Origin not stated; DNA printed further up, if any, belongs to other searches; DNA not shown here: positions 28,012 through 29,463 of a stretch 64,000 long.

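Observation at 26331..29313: Orphan Cys-rich PAS histidine kinase co-oriented with three tandem bacteriohemerythrin paralogs and an HHE protein; one paralog has a ligand His to Gln change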

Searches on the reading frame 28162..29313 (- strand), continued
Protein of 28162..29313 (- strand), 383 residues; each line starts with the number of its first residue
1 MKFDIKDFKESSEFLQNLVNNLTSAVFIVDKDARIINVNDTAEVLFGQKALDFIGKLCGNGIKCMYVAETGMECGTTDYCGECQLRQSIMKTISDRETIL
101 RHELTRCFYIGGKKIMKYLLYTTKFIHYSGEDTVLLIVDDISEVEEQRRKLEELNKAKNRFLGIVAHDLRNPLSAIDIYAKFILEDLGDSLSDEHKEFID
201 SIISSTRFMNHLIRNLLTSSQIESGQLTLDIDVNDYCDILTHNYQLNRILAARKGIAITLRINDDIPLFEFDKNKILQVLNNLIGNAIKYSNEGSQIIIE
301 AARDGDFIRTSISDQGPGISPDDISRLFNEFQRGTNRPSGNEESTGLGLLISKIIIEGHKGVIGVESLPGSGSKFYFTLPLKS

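Call 13: find_related_loci(query=A2, collection=genome_contigs, flank=8000)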
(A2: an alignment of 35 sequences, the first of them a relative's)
Query A2 (383 aa) in genome_contigs; peptide patterns used: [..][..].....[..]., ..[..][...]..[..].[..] (x = any residue, [..] = any of these).
600 stretches matched a pattern (row limit reached: there are more); 586 encode a relative of the query (tblastn E <= 1e-3); the best 80 are kept; 80 distinct loci.
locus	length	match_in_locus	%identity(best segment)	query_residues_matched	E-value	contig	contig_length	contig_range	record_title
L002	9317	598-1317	40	143-382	6e-52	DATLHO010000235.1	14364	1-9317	MAG TPA_asm: Candidatus Kapaibacterium sp. isolate SMAG_U13642 k141_3776156, whole genome shotgun sequence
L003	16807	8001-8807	37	119-380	3e-47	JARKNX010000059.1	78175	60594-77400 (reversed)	MAG: Aggregatilineales bacterium isolate D110_maxbin.037 k141_82532, whole genome shotgun sequence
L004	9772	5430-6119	40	150-381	2e-45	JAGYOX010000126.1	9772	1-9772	MAG: Desulfobacterales bacterium isolate M55B179 126, whole genome shotgun sequence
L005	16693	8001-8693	38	150-380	2e-43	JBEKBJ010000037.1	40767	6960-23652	MAG: Candidatus Binatia bacterium isolate SPRUCE 133 SPRUCE_133_37, whole genome shotgun sequence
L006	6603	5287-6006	37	144-380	7e-43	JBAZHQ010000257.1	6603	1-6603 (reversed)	MAG: Opitutaceae bacterium isolate SO_2017_LW3_74 NODE_40810_length_6603_cov_1.080142_LW162_2017, whole genome shotgun s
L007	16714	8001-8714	34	143-382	2e-42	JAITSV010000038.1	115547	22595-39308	MAG: Desulfovibrio sp. isolate Rs511_bin20 k119_3439146, whole genome shotgun sequence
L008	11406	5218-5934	36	143-381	2e-41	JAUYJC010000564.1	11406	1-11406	MAG: Deltaproteobacteria bacterium isolate C24_metabat.bin.121_sub C24_k141_252543, whole genome shotgun sequence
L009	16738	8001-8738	36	137-381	8e-41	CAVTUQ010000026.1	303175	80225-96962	MAG: uncultured delta proteobacterium isolate MFD04944.bin.4.678 genome assembly, contig: contig_38232, whole genome sho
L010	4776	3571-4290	37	143-382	5e-41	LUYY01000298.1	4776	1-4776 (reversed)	MAG: Bacteroidales bacterium Bact_07 Bact_07_contig_95378, whole genome shotgun sequence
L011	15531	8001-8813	33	86-382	2e-38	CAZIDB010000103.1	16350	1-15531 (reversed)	MAG TPA_asm: uncultured Melioribacter sp. isolate binchicken_co20_358 genome assembly, contig: NODE_6748_length_16350_co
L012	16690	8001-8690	35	149-379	1e-37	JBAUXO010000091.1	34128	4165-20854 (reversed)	MAG: Candidatus Sulfotelmatobacter sp. isolate MFD09282_ilm_asm_bin26 k127_109861, whole genome shotgun sequence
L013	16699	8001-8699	33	146-380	5e-37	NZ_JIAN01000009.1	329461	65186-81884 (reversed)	Cellulomonas sp. URHE0023 N553DRAFT_scaffold00005.5_C, whole genome shotgun sequence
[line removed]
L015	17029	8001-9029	30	8-380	2e-37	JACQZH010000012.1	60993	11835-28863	MAG: Candidatus Omnitrophota bacterium isolate NC_groundwater_1562_Pr4_S-0.65um_39_9 SR1-18-Sp65_coassembly_scaffold_623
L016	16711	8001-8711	33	143-380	1e-36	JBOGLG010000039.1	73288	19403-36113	MAG: Terriglobales bacterium isolate TC-S_metabat2.bin.414 k127_723021, whole genome shotgun sequence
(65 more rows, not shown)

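Call 14: find_encoding_contigs(protein=P0002, flank=8000, max_places=2)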
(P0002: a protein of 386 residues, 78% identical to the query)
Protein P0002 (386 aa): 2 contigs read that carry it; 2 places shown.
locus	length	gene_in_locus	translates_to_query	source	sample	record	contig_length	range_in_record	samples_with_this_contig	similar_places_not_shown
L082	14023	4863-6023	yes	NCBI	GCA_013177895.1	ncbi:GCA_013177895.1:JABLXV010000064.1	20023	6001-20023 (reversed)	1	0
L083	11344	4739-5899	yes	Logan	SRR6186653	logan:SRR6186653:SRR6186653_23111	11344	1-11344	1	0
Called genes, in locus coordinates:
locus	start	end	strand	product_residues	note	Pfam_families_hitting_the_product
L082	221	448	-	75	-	-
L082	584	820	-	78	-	-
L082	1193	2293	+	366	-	PF09479:Flg_new, PF13306:LRR_5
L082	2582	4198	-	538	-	PF12450:vWF_A, PF00092:VWA, PF13519:VWA_2, PF13768:VWA_3, PF12034:YfbK_C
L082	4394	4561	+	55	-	PF00037:Fer4, PF12837:Fer4_6 (weak), PF13237:Fer4_10, PF12838:Fer4_7, PF13187:Fer4_9, PF12797:Fer4_2, PF00037:Fer4, PF12837:Fer4_6, +7 more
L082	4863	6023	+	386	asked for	PF00989:PAS (weak), PF13188:PAS_8 (faint), PF00512:HisKA, PF02518:HATPase_c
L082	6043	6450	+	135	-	PF01814:Hemerythrin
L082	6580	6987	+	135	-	PF01814:Hemerythrin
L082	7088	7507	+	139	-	PF01814:Hemerythrin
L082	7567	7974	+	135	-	PF01814:Hemerythrin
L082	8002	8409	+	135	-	PF01814:Hemerythrin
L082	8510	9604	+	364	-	-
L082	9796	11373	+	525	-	-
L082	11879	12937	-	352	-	-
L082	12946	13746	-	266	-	PF03976:PPK2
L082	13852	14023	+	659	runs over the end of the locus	-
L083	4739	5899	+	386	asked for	PF00989:PAS (weak), PF13188:PAS_8 (faint), PF00512:HisKA, PF02518:HATPase_c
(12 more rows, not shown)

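Call 15: find_encoding_contigs(protein=P0004, flank=8000, max_places=2)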
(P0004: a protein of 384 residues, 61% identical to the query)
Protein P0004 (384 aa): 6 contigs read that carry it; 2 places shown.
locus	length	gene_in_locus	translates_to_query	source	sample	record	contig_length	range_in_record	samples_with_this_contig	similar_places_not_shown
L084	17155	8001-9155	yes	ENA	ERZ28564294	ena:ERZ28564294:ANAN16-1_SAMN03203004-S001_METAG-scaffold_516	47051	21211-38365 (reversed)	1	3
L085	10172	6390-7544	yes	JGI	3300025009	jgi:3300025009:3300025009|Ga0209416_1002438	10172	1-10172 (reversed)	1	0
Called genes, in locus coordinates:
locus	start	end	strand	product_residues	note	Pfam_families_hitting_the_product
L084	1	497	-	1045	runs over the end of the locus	PF09985:Glucodextran_C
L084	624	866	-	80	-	-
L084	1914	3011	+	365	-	PF00988:CPSase_sm_chain, PF00117:GATase, PF07722:Peptidase_C26 (faint)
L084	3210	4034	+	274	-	PF01497:Peripla_BP_2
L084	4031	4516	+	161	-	-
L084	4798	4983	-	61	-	-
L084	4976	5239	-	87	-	PF05016:ParE_toxin (weak)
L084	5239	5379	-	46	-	-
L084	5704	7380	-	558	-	PF12450:vWF_A, PF00092:VWA, PF13519:VWA_2, PF13768:VWA_3, PF12034:YfbK_C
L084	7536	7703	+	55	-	PF00037:Fer4, PF13237:Fer4_10 (weak), PF14697:Fer4_21 (faint), PF12838:Fer4_7, PF13187:Fer4_9, PF12797:Fer4_2 (weak), PF00037:Fer4, PF12837:Fer4_6, +5 more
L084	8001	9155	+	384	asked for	PF00989:PAS (weak), PF00512:HisKA, PF02518:HATPase_c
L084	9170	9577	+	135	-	PF01814:Hemerythrin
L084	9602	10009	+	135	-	PF01814:Hemerythrin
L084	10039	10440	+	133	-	PF01814:Hemerythrin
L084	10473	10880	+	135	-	PF01814:Hemerythrin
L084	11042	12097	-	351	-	-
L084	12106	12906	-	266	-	PF03976:PPK2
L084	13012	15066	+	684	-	-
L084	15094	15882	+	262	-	-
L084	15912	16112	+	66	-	-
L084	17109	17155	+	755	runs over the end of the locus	-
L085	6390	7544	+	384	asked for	PF00989:PAS (weak), PF00512:HisKA, PF02518:HATPase_c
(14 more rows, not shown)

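Call 16: find_encoding_contigs(protein=P0014, flank=8000, max_places=2)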
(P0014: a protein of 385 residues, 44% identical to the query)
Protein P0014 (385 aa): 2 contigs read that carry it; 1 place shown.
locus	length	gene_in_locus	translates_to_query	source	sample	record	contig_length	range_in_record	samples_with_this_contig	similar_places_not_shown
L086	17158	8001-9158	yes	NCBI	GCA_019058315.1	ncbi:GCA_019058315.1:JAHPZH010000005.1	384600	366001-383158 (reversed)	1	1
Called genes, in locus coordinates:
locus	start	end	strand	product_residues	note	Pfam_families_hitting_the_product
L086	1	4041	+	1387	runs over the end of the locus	PF14076:DUF4258 (faint), PF24893:DUF7743 (weak)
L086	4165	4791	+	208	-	-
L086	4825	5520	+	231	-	PF23914:TPR_CcmH_CycH (faint), PF07719:TPR_2 (faint), PF13424:TPR_12 (faint), PF13428:TPR_14 (faint), PF21033:RMD1-3 (faint), PF00515:TPR_1 (weak), PF13181:TPR_8 (weak), PF13414:TPR_11 (weak), +7 more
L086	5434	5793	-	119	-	-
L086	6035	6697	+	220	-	PF19822:DUF6304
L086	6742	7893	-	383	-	PF00724:Oxidored_FMN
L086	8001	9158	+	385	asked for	PF00512:HisKA, PF02518:HATPase_c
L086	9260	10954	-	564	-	-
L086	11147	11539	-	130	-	PF01022:HTH_5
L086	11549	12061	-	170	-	PF06445:GyrI-like (weak), PF14526:Cass2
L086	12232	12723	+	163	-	PF01980:TrmO_N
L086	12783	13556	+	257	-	-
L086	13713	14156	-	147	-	-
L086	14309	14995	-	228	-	-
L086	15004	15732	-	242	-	-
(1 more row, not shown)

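Call 31: predict_structure(alignment_id=A2)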
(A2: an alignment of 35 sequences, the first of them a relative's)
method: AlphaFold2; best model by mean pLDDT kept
length: 383 residues; sequences in the alignment: 35
mean_pLDDT: 84.4   pTM: 0.55
mean pLDDT of the five models: 84.4, 83.9, 83.3, 79.2, 78.1
residues with pLDDT >= 90: 151; 70-90: 193; 50-70: 36; < 50: 3
segments of 3 or more residues with pLDDT < 50: 1-3
pLDDT, mean of each block of 10 residues (from residue 1): 58 77 91 92 90 91 90 86 89 93 93 93 91 94 89 79 76 81 84 81 76 72 70 92 84 88 92 89 87 91 95 88 75 60 68 88 88 93 77
secondary structure, 60 per line:
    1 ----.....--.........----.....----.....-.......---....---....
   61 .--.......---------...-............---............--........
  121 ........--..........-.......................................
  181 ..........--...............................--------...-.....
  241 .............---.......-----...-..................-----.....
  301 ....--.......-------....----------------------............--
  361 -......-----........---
elements in order: H5-9 H12-20 E25-29 E34-38 H40-46 H50-53 H58-61 H65-70 H84-95 E99-110 E113-128 E131-140 H142-190 H193-223 E232-234 H236-253 E257-263 E269-271 H273-290 E296-304 E307-313 H321-324 H347-358 E362-367 E373-380
